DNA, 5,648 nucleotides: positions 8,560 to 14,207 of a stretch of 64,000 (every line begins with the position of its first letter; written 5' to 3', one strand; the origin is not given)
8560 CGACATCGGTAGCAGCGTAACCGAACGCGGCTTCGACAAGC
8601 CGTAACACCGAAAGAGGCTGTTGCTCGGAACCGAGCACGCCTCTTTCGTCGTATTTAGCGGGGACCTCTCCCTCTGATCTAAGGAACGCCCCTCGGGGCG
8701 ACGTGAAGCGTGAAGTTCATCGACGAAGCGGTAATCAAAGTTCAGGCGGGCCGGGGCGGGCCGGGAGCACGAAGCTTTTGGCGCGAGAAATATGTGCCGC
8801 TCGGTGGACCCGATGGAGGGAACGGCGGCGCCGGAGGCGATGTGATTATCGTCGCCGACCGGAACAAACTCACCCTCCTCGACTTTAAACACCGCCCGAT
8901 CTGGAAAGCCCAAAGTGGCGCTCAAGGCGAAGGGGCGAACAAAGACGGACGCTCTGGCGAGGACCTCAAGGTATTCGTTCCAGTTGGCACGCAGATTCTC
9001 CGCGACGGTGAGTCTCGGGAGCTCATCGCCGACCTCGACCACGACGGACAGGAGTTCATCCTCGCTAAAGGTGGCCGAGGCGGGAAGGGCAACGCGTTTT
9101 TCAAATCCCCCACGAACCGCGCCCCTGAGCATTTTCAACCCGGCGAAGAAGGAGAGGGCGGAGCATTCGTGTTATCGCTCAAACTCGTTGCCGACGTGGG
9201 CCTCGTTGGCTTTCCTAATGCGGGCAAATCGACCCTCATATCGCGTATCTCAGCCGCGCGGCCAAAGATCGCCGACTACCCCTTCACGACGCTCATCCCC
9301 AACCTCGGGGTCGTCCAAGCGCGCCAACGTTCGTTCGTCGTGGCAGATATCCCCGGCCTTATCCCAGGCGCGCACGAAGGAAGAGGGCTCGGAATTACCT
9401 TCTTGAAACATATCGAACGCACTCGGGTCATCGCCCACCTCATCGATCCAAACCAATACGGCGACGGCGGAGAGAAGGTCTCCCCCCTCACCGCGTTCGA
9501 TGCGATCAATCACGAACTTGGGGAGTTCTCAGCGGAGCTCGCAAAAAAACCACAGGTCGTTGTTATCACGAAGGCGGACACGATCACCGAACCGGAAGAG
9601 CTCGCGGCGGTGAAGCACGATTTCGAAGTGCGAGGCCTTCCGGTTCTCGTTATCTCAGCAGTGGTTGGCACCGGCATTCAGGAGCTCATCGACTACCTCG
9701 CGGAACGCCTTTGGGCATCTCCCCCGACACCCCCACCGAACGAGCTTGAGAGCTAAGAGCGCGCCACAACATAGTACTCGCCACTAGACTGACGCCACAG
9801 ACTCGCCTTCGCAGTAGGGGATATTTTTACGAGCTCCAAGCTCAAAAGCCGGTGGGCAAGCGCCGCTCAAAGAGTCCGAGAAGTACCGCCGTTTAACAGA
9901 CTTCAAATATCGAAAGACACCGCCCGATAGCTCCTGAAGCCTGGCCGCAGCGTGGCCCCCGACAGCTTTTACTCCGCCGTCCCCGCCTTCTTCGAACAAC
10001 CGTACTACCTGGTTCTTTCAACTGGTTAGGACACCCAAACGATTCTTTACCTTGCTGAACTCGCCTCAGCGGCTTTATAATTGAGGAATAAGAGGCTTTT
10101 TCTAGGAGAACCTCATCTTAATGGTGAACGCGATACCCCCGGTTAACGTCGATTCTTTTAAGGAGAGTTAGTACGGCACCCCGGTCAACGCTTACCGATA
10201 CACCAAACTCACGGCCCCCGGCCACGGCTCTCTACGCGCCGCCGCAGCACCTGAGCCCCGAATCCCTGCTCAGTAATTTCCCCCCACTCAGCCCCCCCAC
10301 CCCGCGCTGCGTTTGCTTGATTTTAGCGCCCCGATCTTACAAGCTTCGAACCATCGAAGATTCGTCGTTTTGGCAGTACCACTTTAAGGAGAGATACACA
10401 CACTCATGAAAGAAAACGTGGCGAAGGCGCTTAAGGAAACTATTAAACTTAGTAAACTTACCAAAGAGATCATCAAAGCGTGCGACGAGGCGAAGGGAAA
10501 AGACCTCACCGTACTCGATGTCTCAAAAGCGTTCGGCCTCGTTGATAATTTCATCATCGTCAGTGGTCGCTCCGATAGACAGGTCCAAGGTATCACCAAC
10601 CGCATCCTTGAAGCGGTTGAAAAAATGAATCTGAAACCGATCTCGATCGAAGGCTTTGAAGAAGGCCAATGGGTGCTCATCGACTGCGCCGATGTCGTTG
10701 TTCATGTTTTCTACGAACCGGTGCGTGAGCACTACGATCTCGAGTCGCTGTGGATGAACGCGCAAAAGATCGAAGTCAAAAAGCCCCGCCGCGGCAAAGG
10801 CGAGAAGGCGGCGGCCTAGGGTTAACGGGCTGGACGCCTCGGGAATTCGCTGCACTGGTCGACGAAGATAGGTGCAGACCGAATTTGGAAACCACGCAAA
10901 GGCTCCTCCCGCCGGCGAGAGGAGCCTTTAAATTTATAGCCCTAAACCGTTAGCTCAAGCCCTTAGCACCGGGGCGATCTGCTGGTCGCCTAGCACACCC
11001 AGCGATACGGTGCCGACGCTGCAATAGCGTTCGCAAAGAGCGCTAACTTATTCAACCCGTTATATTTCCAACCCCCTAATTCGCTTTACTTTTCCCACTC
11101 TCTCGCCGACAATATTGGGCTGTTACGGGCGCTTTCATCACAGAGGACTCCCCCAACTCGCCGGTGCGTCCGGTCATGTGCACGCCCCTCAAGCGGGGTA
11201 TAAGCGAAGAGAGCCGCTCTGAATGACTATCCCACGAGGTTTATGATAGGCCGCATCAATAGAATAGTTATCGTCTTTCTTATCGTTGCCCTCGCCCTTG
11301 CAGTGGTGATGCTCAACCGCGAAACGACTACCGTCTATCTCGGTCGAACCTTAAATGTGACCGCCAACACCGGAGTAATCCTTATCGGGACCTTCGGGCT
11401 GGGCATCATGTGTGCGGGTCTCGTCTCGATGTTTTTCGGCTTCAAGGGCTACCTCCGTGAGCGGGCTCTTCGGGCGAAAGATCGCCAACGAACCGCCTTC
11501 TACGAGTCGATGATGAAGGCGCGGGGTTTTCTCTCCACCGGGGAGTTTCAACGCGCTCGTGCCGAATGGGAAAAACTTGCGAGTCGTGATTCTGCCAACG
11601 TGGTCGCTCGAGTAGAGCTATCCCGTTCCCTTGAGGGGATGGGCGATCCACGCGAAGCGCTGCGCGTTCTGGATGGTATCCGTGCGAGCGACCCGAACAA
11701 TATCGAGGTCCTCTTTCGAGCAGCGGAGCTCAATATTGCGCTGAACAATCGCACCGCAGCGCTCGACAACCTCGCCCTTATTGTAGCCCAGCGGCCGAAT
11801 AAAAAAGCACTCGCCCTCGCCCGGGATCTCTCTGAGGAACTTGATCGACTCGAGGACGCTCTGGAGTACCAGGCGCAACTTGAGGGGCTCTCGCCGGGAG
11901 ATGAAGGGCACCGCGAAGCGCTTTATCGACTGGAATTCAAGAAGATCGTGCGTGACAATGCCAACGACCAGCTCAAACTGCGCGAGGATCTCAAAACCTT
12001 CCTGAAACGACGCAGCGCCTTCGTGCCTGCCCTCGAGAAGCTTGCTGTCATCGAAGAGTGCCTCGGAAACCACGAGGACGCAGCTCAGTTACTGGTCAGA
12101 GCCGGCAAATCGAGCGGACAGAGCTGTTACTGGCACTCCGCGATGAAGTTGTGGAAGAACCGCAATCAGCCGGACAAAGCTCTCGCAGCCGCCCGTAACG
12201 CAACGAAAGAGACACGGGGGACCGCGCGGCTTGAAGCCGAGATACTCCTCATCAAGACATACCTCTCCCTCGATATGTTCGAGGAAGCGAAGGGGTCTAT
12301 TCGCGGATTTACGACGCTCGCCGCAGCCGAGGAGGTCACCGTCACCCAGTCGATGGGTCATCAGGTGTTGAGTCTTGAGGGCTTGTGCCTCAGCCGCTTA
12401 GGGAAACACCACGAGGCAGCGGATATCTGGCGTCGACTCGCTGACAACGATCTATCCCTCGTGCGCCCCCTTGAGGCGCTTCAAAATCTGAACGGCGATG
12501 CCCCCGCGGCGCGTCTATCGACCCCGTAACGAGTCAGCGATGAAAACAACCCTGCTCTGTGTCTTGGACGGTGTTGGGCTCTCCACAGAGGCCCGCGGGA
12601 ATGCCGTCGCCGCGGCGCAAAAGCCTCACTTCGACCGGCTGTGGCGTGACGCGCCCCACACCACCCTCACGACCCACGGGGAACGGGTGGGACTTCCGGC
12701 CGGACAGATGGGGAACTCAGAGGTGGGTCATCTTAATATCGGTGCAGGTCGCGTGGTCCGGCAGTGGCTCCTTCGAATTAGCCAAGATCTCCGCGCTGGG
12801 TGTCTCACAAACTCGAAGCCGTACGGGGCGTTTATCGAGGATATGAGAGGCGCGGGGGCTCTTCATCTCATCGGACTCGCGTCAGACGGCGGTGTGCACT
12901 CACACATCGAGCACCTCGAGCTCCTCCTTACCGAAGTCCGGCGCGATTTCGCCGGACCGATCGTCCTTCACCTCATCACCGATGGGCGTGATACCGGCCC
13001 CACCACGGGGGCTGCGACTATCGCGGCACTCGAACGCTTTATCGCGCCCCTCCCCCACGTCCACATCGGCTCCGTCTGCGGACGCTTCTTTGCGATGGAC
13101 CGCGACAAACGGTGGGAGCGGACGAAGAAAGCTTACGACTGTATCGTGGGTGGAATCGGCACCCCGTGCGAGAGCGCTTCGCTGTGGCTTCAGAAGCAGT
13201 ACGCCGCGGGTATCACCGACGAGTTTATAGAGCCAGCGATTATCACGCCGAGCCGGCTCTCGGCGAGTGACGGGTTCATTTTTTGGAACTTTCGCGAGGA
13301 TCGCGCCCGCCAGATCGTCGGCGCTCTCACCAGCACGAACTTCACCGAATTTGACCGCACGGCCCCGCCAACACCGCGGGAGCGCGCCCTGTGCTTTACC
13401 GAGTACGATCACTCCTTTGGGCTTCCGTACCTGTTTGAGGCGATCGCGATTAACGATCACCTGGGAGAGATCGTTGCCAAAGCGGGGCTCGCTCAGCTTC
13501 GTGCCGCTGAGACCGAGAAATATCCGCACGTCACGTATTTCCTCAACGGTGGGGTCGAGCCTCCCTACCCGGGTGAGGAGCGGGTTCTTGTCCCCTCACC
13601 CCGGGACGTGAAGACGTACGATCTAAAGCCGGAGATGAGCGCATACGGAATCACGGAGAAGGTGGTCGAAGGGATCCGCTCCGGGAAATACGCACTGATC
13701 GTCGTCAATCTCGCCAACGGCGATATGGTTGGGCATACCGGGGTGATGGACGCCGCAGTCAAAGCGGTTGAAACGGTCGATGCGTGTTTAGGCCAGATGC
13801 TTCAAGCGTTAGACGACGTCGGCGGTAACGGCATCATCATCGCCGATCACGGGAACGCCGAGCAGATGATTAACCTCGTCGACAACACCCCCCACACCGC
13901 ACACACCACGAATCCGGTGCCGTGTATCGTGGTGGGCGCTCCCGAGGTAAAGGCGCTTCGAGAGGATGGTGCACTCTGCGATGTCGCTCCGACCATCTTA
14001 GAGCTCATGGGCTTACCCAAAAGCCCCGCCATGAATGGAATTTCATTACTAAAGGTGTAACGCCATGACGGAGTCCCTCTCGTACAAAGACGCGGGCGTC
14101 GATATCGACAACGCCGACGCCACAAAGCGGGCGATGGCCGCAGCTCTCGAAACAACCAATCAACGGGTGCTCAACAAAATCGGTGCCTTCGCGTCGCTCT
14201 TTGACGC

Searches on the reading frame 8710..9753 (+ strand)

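Call 26: search_protein_families(library=pfam, proteins=[window:8710-9753:+], max_evalue=0.001)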
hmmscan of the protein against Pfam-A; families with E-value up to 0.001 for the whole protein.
window:8710-9753:+ (348 aa): 6 families
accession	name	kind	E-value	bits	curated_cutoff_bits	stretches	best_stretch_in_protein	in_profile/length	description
PF01018.28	GTP1_OBG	-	2.6e-54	183.5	27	1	4-159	1-155/155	GTP1/OBG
PF01926.29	MMR_HSR1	-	3.3e-25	88.8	21.9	1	162-288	1-113/113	50S ribosome-binding GTPase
PF02421.24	FeoB_N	-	8.3e-10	38.8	27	1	163-217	3-57/156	Ferrous iron transport protein B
PF03193.22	RsgA_GTPase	-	1.1e-05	25.7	30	1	276-334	50-108/174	RsgA GTPase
PF10662.15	PduV-EutP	-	0.00023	21.4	21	1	275-331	85-142/143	Ethanolamine utilisation - propanediol utilisation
PF00009.33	GTP_EFTU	-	0.00027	21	26.5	0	278-332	120-184/188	Elongation factor Tu GTP binding domain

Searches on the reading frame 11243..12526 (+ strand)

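Call 26: search_protein_families(library=pfam, proteins=[window:11243-12526:+], max_evalue=0.001)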
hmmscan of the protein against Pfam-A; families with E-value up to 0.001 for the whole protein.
window:11243-12526:+ (428 aa): 7 families
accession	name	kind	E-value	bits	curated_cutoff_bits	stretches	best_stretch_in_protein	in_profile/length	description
PF14559.12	TPR_19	-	5e-12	46.4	25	2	133-192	4-64/68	Tetratricopeptide repeat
PF13174.12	TPR_6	-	1.1e-08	35.5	26.3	0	155-186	1-32/33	Tetratricopeptide repeat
PF13428.12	TPR_14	-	3e-08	34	23.5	1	122-163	3-44/44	Tetratricopeptide repeat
PF07719.23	TPR_2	-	5e-08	32.9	27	0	375-399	3-27/34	Tetratricopeptide repeat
PF13432.12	TPR_16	-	1.2e-06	29.3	32.7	0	126-186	3-63/65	Tetratricopeptide repeat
PF12895.13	ANAPC3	-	9.4e-05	23.1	27.2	0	110-177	13-79/82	Anaphase-promoting complex, cyclosome, subunit 3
PF06305.16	LapA_dom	-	0.00016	22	28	1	25-79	2-55/64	Lipopolysaccharide assembly protein A domain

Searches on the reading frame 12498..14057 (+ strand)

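Call 26: search_protein_families(library=pfam, proteins=[window:12498-14057:+], max_evalue=0.001)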
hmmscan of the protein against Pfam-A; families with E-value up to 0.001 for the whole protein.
window:12498-14057:+ (520 aa): 3 families
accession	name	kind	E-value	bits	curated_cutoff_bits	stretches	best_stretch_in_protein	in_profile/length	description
PF01676.23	Metalloenzyme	-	1.9e-76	257.3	24.3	1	17-507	2-251/252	Metalloenzyme superfamily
PF06415.18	iPGM_N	-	3.2e-60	203.8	27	1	94-304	1-216/217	BPG-independent PGAM N-terminus (iPGM_N)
PF01663.27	Phosphodiest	-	8.6e-05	22.7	23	1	390-454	157-222/342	Type I phosphodiesterase / nucleotide pyrophosphatase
